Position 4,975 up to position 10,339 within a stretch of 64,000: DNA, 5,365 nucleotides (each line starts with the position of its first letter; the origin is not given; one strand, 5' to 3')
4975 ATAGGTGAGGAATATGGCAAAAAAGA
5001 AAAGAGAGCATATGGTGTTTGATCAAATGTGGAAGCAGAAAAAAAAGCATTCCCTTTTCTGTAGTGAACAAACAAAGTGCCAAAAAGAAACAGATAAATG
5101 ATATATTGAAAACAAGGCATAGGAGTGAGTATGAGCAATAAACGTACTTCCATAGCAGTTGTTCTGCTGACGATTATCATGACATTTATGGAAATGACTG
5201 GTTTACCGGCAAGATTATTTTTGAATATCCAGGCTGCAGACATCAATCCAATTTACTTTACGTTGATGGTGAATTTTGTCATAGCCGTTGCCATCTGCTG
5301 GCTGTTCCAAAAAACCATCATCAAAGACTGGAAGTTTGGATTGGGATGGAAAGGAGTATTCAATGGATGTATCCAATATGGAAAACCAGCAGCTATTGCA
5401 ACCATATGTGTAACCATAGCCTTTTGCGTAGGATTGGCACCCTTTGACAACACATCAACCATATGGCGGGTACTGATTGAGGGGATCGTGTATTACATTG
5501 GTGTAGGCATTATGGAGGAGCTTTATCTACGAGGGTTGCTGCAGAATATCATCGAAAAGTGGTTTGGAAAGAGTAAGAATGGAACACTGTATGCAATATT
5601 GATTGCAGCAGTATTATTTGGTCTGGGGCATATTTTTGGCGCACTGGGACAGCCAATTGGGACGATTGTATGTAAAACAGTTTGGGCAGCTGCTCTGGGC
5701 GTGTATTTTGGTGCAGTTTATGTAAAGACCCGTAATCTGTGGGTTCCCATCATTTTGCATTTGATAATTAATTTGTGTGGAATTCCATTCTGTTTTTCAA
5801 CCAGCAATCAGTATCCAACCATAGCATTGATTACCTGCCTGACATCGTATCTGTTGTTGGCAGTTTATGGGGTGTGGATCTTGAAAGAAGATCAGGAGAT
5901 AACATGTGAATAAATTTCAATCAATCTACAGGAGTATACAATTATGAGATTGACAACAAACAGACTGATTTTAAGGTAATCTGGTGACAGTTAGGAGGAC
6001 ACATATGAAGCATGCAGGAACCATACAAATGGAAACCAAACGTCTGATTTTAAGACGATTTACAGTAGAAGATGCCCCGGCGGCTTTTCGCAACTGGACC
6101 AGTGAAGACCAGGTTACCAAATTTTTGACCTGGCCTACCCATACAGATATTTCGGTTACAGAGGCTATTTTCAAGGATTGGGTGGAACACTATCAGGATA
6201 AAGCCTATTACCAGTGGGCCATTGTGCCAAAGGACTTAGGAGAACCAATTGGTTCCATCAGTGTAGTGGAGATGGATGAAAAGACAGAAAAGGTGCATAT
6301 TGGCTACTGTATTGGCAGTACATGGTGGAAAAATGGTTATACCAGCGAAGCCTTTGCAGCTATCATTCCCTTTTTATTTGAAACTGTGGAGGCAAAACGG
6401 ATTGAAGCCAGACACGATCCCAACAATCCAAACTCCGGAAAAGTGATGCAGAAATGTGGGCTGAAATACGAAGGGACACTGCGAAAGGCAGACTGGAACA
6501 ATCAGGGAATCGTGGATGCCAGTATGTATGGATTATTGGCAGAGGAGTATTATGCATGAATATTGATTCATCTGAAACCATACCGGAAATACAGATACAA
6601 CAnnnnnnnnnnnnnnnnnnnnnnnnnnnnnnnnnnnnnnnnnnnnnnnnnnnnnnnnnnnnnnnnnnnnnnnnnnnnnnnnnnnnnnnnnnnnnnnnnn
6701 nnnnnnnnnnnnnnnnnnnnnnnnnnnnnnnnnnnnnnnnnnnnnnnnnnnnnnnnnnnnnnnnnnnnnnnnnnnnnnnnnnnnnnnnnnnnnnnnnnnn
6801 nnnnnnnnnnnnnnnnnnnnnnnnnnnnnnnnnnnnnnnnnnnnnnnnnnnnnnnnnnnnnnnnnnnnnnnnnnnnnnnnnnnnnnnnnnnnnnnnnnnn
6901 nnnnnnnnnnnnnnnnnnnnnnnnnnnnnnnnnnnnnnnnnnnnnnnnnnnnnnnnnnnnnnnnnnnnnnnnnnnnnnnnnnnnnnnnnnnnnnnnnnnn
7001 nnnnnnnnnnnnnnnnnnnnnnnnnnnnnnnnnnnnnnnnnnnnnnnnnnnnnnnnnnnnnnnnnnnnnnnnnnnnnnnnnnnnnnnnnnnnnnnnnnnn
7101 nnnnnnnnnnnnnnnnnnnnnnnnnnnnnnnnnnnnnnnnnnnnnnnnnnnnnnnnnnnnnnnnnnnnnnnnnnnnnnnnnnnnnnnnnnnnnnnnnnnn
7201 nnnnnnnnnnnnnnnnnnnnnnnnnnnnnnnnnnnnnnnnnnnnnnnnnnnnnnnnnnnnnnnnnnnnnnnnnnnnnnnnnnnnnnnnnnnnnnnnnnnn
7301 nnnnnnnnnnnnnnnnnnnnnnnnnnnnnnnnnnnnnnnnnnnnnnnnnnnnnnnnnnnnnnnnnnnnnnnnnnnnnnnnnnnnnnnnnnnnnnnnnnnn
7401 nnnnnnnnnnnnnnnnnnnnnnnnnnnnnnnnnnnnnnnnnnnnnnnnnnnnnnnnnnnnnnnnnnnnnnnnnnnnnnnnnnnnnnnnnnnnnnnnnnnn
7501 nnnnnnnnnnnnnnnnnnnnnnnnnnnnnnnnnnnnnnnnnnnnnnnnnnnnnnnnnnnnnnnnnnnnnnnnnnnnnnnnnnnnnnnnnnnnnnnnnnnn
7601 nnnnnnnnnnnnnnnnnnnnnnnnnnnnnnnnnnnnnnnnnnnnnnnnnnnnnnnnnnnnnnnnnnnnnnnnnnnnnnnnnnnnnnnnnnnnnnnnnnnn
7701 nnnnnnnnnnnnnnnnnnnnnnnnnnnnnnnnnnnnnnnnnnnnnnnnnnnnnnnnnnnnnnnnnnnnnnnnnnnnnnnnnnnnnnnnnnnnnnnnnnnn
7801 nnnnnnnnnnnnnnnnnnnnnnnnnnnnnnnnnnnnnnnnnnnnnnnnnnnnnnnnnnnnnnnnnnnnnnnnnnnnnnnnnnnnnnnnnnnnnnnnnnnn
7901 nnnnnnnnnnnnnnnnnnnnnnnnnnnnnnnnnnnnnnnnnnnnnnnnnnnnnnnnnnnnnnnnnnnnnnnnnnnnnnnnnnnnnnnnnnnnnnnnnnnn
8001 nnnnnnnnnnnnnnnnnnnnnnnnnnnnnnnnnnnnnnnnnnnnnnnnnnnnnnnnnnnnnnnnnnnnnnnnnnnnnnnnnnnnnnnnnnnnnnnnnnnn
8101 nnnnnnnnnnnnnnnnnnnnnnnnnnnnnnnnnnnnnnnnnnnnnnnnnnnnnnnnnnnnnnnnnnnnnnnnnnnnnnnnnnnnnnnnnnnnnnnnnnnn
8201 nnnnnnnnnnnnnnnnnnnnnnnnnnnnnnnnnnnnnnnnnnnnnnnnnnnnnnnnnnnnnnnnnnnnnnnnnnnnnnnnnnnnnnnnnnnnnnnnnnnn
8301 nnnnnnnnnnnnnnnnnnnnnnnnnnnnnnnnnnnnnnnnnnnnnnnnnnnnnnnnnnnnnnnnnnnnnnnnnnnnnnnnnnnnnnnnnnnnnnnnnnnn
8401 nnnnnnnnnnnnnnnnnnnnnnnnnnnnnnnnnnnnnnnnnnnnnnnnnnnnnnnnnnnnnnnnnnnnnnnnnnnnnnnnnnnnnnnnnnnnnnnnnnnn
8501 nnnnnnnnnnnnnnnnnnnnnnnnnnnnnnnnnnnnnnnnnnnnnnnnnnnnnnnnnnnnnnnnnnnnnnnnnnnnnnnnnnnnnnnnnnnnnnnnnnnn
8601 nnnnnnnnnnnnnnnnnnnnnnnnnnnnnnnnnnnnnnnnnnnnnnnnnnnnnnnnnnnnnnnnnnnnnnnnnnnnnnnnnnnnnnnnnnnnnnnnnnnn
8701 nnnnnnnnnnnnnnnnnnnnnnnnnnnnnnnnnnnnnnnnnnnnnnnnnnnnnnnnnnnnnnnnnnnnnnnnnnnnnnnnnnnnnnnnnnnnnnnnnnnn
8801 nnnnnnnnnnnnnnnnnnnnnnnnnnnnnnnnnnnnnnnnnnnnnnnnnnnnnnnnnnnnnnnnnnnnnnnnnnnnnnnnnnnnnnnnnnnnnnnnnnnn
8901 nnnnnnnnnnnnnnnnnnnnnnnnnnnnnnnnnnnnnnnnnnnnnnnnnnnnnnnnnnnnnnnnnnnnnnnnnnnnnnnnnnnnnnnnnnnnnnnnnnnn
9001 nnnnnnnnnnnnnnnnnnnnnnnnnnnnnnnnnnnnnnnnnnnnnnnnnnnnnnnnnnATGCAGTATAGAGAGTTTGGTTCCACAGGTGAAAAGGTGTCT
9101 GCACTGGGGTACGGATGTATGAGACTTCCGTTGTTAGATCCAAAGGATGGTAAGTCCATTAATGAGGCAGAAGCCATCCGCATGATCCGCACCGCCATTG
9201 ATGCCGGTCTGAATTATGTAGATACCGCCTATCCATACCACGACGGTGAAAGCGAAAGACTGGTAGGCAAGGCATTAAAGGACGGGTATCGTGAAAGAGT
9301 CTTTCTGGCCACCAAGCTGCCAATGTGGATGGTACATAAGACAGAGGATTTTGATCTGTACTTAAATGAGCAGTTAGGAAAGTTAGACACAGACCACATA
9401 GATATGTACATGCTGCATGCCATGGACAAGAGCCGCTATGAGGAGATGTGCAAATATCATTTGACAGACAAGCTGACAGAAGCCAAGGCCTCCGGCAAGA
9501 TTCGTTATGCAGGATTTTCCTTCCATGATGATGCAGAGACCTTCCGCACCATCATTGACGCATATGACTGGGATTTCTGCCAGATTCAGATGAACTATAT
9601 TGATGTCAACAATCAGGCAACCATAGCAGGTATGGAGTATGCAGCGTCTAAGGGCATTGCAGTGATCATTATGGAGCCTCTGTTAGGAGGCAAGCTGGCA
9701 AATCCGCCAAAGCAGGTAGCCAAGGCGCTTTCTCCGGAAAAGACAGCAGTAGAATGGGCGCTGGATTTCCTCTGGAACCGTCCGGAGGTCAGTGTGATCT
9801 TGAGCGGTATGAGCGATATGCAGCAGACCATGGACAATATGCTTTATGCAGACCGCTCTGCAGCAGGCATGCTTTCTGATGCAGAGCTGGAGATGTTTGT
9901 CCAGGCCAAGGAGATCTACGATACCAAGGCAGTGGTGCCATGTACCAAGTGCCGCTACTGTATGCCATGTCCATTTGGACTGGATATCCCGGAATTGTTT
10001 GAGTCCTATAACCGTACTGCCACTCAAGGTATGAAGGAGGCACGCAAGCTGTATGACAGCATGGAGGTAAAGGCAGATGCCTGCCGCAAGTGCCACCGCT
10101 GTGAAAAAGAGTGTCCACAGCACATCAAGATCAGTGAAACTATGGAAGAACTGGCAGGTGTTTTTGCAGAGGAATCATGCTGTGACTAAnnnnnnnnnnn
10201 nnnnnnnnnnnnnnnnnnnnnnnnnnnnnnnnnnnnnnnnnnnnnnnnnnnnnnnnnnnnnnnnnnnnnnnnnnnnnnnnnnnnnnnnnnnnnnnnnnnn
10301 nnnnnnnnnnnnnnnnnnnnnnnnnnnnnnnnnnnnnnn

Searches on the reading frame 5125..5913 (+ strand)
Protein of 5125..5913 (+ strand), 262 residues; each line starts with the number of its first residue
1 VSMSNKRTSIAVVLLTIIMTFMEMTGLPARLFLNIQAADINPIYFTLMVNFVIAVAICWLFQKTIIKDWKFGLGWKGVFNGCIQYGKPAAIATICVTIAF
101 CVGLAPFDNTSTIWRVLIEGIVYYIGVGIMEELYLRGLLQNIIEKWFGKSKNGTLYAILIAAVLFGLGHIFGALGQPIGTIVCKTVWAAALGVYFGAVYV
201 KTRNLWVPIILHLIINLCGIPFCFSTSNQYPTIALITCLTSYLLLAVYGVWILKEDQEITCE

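Call 52: search_protein_families(library=pfam, proteins=[window:5125-5913:+])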
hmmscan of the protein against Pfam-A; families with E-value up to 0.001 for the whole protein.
window:5125-5913:+ (262 aa): 1 family
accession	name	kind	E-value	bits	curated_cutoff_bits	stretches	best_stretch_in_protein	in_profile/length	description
PF02517.21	Rce1-like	-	1.7e-20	73.5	22.4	1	116-217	4-92/93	Type II CAAX prenyl endopeptidase Rce1-like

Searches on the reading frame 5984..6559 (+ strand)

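Call 83: search_protein_families(library=pfam, max_evalue=0.00001, proteins=[window:5984-6559:+])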
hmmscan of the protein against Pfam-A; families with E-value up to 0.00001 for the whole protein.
window:5984-6559:+ (191 aa): 2 families
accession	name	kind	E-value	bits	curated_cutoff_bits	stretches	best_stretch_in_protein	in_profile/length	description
PF13302.13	Acetyltransf_3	-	6e-35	121.4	25.4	1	20-161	1-138/138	Acetyltransferase (GNAT) domain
PF00583.31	Acetyltransf_1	-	5.3e-08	33.6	20.7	1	50-159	16-115/116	Acetyltransferase (GNAT) family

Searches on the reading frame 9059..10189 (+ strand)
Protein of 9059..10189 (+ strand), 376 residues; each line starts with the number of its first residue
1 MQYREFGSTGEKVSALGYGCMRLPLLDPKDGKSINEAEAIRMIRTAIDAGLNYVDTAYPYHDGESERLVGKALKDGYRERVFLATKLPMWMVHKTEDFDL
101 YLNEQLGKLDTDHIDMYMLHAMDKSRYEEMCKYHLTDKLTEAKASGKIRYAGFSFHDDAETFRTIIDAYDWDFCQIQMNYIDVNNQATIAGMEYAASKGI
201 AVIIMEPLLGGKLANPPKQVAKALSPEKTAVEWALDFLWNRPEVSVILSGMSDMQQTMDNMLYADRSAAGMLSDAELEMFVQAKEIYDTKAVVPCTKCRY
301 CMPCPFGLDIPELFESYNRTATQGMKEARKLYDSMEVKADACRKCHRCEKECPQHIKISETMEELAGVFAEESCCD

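Call 48: find_encoding_contigs(protein=window:9059-10189:+, flank=3000, max_places=6)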
Protein window:9059-10189:+ (376 aa): 4 contigs read that carry it; 1 place shown.
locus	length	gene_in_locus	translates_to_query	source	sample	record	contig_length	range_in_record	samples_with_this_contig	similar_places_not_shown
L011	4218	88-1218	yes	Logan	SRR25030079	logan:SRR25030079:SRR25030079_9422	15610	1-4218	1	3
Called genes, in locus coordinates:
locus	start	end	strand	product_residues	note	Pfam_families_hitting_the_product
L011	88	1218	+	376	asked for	PF00248:Aldo_ket_red, PF13183:Fer4_8, PF13187:Fer4_9, PF13534:Fer4_17 (weak)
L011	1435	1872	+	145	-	-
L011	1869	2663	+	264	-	PF00702:Hydrolase, PF13344:Hydrolase_6, PF13419:HAD_2, PF13242:Hydrolase_like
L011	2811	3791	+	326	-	PF00389:2-Hacid_dh, PF02826:2-Hacid_dh_C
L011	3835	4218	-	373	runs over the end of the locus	PF13303:PTS_EIIC_2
